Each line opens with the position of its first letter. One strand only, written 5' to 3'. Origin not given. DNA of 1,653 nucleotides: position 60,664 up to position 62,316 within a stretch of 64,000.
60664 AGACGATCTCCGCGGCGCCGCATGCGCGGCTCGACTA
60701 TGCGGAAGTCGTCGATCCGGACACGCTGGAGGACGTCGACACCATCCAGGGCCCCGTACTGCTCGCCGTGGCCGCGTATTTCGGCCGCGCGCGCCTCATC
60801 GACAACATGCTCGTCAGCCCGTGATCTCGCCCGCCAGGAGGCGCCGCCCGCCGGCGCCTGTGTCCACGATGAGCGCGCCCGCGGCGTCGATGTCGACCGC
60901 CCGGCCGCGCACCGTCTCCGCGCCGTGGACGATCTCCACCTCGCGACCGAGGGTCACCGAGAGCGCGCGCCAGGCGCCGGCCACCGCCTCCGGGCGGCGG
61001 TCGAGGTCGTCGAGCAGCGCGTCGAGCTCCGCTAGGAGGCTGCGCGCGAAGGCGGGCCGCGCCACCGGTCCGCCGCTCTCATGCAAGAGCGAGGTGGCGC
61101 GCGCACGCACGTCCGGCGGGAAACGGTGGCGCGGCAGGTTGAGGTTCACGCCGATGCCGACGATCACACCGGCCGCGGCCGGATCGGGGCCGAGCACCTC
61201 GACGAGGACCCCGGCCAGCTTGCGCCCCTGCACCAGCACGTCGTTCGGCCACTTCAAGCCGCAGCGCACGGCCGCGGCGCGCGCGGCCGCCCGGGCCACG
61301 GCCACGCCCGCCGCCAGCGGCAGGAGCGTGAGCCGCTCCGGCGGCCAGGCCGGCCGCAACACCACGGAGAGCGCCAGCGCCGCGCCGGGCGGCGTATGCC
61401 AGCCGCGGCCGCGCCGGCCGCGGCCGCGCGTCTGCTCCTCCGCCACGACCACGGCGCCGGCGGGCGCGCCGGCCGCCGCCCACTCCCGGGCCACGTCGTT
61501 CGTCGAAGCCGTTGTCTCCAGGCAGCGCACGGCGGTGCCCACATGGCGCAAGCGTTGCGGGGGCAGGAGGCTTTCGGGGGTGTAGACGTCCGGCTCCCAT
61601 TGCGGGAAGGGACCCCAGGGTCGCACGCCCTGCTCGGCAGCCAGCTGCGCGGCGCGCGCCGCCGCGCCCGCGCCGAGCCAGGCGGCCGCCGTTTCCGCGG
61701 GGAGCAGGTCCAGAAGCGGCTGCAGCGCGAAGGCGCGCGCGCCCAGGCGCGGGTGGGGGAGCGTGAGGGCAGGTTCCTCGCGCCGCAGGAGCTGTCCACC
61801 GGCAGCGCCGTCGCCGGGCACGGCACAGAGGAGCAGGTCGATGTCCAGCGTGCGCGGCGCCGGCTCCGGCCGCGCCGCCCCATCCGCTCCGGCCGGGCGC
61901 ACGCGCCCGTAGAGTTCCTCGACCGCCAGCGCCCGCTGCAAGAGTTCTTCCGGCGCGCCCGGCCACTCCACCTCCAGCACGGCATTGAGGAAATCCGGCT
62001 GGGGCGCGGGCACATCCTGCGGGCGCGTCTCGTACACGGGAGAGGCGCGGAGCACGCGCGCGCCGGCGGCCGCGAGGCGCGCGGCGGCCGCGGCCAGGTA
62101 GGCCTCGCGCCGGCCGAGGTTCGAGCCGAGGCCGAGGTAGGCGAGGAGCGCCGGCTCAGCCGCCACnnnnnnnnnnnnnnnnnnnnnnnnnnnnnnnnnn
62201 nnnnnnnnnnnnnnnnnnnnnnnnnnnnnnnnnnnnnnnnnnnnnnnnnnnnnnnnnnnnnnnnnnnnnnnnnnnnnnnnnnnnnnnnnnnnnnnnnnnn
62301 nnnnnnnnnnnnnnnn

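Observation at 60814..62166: In-frame FolK-BirA fusion (HPPK joined to biotin--protein ligase)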

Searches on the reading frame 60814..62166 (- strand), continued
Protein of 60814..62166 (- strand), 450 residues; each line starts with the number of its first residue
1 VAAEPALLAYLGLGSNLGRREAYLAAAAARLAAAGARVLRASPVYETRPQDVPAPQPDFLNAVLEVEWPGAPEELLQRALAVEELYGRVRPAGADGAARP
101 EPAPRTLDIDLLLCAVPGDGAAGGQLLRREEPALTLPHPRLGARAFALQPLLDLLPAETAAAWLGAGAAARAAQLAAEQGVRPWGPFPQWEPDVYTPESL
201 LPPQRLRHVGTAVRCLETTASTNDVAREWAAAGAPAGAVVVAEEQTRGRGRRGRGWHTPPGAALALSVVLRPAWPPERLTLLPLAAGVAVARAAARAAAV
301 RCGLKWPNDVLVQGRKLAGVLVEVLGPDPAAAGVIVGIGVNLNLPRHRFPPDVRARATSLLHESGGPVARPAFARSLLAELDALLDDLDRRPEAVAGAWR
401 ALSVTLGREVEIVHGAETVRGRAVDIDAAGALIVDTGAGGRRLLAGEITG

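Call 55: find_encoding_contigs(protein=P0008, flank=6000, max_places=2)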
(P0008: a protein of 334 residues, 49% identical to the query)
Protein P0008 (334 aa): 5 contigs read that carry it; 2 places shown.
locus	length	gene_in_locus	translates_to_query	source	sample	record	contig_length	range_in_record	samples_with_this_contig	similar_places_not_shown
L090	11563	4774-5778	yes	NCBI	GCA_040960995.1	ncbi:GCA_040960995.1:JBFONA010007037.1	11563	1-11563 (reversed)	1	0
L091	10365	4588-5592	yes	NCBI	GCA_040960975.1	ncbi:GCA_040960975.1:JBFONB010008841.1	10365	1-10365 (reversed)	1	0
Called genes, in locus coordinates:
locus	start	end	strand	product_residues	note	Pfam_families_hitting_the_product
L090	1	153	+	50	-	?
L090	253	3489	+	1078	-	PF00133:tRNA-synt_1, PF09334:tRNA-synt_1g, PF13603:tRNA-synt_1_2, PF08264:Anticodon_1, PF10458:Val_tRNA-synt_C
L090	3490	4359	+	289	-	PF02749:QRPTase_N, PF01729:QRPTase_C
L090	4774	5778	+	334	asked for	PF08279:HTH_11, PF03099:BPL_LplA_LipB, PF16917:BPL_LplA_LipB_2, PF02237:BPL_C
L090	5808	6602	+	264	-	PF03309:Pan_kinase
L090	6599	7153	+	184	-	-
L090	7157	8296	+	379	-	-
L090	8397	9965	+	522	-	PF03023:MurJ, PF13440:Polysacc_synt_3 (weak)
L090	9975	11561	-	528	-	?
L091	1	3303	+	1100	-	?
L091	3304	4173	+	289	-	PF02749:QRPTase_N, PF01729:QRPTase_C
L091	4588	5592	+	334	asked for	PF08279:HTH_11, PF03099:BPL_LplA_LipB, PF16917:BPL_LplA_LipB_2, PF02237:BPL_C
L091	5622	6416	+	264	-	PF03309:Pan_kinase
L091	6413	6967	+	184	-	-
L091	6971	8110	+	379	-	-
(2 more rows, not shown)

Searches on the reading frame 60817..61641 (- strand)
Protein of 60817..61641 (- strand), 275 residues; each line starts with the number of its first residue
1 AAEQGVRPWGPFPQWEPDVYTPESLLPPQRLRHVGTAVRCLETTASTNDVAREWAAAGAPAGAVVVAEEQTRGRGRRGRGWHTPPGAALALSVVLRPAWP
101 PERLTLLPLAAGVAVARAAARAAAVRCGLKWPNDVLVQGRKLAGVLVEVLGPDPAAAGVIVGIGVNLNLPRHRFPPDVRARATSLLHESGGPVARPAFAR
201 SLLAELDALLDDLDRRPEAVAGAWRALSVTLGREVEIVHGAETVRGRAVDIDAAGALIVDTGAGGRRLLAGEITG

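Call 32: search_solved_structures(query=window:60817-61641:-, show_alignments=3, max_evalue=0.001)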
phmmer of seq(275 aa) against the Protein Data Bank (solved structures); distinct sequences matched with E-value up to 0.001: 29.
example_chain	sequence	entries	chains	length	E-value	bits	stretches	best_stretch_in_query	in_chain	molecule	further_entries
4wf2_A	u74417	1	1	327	7.8e-29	104.1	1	35-273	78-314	Bifunctional ligase/repressor BirA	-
1bia_A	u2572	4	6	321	9.9e-29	103.8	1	35-273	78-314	BirA BIFUNCTIONAL PROTEIN | BIR A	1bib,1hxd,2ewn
8f8u_A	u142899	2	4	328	3.7e-28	101.9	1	60-273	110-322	Bifunctional ligase/repressor BirA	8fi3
9drn_B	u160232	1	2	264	5.2e-28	101.4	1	42-271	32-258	Biotin--[acetyl-CoA-carboxylase] ligase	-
2cgh_A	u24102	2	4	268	5.2e-28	101.4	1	42-271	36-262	BIOTIN LIGASE | BirA bifunctional protein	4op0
9drk_A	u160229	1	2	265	5.3e-28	101.4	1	42-271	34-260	Biotin--[acetyl-CoA-carboxylase] ligase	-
3l1a_A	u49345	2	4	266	5.3e-28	101.4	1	42-271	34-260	BirA bifunctional protein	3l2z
3rux_A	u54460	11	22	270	5.4e-28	101.3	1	42-271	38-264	BirA bifunctional protein | Bifunctional ligase/repressor BirA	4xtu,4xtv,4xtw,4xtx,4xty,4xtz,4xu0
2eay_A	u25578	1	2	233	1.2e-24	90.4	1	43-273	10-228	Biotin [acetyl-CoA-carboxylase] ligase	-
3efs_A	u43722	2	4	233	2e-24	89.6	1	43-273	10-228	Biotin [acetyl-CoA-carboxylase] ligase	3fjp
3rir_A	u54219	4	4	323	3.3e-24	88.9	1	49-273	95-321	Biotin-[acetyl-CoA-carboxylase] ligase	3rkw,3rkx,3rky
4ha8_A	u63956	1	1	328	3.4e-24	88.9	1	49-273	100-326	Biotin-[acetyl-CoA-carboxylase] ligase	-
6apw_A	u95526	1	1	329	3.5e-24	88.8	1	49-273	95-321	Bifunctional ligase/repressor BirA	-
6ndl_A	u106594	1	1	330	8.4e-24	87.6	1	49-273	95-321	Biotin Protein Ligase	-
4dq2_A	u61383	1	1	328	8.5e-24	87.6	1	49-273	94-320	Biotin-[acetyl-CoA-carboxylase] ligase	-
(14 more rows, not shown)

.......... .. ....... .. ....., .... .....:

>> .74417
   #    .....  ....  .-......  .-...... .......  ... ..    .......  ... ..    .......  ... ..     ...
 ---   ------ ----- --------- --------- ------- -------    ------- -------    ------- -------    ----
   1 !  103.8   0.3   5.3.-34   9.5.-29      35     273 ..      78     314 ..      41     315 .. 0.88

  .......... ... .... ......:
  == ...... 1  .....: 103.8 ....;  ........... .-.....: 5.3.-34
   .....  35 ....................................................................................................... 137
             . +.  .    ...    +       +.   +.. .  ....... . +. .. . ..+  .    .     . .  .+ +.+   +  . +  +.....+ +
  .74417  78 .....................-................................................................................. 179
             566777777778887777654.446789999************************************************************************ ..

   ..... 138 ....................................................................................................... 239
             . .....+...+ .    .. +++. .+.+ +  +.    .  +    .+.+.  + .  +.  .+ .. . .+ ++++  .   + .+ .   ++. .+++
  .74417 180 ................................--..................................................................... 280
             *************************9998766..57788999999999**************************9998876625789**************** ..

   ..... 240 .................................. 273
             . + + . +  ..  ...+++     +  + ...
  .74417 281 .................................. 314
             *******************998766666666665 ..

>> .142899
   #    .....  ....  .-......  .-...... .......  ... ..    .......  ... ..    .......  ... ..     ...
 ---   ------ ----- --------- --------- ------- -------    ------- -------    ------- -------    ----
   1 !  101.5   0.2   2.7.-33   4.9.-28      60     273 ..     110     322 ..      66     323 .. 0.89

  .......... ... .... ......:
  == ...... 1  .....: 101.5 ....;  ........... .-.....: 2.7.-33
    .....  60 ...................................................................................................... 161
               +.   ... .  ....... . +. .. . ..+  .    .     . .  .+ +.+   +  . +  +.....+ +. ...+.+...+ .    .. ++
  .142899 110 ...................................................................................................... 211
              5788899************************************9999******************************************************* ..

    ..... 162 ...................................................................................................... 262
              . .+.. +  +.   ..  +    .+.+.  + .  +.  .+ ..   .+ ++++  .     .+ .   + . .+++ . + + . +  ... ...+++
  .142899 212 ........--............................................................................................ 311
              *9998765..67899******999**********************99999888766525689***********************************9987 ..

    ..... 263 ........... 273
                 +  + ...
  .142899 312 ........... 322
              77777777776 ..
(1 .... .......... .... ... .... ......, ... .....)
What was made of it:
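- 61399..61425 (-): Biotin/ATP-binding loop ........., residues 248-256. Aligned to E. coli BirA 115-123 (call 32).
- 61240..61254 (-): KWPND motif, residues 305-309, containing the catalytic lysine (E. coli K183). Aligned to 1bia in call 32.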
